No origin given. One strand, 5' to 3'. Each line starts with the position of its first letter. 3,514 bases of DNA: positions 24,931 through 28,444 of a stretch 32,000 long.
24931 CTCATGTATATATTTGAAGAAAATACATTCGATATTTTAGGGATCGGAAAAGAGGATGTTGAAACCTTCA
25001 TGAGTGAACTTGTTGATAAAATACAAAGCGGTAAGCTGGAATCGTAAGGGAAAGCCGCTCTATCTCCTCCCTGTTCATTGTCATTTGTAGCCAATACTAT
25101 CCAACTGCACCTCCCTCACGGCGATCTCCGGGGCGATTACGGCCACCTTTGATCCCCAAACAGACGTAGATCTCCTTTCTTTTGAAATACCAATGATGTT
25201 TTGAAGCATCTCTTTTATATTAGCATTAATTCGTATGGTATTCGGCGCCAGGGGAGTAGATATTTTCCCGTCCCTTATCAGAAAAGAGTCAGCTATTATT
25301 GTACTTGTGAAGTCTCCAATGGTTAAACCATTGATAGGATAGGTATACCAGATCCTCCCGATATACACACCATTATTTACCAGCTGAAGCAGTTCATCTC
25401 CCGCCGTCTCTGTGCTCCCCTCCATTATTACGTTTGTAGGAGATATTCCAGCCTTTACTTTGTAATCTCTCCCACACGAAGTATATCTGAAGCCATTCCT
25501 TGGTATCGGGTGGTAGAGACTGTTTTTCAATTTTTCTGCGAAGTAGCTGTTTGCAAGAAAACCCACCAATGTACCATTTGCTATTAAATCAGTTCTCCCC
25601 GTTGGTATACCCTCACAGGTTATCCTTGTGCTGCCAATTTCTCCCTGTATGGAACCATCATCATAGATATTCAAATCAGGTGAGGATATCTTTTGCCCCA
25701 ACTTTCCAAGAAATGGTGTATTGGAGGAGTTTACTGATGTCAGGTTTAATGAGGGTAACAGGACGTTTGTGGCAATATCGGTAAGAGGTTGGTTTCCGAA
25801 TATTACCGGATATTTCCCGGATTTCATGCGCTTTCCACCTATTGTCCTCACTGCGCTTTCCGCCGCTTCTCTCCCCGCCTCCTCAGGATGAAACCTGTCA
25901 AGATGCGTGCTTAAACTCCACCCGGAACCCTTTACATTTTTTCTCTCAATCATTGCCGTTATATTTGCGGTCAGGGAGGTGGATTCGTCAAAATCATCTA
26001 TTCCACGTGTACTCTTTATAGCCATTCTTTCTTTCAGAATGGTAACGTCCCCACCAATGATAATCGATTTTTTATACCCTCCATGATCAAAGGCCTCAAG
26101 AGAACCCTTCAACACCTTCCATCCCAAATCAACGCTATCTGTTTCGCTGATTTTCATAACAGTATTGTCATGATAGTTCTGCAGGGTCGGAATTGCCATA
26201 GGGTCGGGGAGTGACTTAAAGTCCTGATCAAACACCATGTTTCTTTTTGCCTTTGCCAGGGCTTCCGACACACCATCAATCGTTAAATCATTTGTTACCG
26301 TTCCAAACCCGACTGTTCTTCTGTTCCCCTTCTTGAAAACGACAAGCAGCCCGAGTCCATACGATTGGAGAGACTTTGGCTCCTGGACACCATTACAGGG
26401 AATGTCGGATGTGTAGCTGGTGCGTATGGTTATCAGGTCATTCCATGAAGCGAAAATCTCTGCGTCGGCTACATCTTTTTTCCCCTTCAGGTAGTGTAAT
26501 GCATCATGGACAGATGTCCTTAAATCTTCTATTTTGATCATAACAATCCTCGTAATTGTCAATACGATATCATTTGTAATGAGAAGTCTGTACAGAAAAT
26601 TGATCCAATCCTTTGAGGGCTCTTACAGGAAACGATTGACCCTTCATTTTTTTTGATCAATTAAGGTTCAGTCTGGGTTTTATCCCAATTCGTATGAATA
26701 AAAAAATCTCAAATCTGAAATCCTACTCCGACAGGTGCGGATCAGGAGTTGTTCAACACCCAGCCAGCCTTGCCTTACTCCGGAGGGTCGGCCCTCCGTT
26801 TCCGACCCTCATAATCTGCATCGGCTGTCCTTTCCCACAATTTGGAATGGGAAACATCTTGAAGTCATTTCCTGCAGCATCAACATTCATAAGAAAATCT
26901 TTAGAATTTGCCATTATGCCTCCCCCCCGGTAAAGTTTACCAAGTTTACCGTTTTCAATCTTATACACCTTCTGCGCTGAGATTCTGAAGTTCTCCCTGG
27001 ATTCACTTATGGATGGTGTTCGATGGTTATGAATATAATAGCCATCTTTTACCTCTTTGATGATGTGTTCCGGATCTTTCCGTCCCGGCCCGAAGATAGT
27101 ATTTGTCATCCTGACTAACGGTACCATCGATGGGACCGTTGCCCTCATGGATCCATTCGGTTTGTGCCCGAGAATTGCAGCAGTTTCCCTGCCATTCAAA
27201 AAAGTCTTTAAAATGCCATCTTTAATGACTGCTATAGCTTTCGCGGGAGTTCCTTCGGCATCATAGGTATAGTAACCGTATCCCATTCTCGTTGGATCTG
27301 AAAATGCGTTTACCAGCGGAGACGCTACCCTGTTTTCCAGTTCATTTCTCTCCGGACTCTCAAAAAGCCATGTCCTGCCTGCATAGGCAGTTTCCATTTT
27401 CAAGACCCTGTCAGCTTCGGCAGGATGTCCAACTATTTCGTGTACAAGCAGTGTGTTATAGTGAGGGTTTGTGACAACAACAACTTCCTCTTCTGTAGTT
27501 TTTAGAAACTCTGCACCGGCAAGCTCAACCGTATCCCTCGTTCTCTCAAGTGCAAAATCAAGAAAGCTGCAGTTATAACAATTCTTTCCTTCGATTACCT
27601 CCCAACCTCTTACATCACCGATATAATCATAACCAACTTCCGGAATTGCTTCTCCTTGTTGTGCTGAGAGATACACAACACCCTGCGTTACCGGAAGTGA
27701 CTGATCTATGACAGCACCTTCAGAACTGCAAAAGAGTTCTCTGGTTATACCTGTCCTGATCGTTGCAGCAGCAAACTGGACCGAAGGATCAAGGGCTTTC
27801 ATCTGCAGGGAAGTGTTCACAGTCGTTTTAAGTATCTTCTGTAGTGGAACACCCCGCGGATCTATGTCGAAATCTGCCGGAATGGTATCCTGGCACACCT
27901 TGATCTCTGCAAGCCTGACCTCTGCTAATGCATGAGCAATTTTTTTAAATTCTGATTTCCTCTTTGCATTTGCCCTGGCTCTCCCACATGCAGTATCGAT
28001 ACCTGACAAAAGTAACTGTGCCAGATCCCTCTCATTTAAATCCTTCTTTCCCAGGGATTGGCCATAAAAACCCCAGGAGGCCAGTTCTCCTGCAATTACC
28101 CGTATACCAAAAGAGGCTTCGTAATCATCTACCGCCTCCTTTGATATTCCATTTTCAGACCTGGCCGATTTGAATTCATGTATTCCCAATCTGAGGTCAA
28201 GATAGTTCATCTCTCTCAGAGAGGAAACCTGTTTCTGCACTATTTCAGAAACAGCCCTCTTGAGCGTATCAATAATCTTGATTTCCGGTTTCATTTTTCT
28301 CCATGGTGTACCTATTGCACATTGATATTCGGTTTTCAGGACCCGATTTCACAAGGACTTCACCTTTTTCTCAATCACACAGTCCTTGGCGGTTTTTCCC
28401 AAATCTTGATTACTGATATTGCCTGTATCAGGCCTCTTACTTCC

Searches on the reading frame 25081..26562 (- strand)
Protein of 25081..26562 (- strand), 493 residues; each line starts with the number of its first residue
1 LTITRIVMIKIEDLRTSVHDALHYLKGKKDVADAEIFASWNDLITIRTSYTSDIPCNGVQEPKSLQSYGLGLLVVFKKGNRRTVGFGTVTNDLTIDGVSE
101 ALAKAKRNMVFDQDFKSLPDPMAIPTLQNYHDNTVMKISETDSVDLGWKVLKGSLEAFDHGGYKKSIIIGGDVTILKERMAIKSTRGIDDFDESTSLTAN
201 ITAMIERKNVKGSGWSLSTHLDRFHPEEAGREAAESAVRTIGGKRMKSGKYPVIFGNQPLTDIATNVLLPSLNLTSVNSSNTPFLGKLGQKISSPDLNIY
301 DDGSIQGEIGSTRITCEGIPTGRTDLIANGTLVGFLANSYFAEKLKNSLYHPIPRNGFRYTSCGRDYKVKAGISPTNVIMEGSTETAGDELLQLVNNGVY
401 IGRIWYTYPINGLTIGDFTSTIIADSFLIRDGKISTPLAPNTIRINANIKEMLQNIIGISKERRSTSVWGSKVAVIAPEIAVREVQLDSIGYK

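Call 10: search_protein_families(library=pfam, proteins=[window:25081-26562:-], max_evalue=0.01)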
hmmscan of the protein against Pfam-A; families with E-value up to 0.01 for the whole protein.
window:25081-26562:- (493 aa): 2 families
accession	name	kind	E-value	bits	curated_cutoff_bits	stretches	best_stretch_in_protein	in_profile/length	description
PF19289.4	PmbA_TldD_3rd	-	1.5e-41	142.4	22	1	248-487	1-218/220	PmbA/TldA metallopeptidase C-terminal domain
PF19290.4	PmbA_TldD_2nd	-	0.0029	18.5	20.9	1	178-239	43-107/109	PmbA/TldA metallopeptidase central domain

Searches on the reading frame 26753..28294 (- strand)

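Call 10: search_protein_families(library=pfam, proteins=[window:26753-28294:-], max_evalue=0.01)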
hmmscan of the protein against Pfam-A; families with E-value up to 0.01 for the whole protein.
window:26753-28294:- (513 aa): 1 family
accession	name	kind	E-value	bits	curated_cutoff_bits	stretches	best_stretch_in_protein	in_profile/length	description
PF19289.4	PmbA_TldD_3rd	-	1.1e-43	149.4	22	1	270-505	3-212/220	PmbA/TldA metallopeptidase C-terminal domain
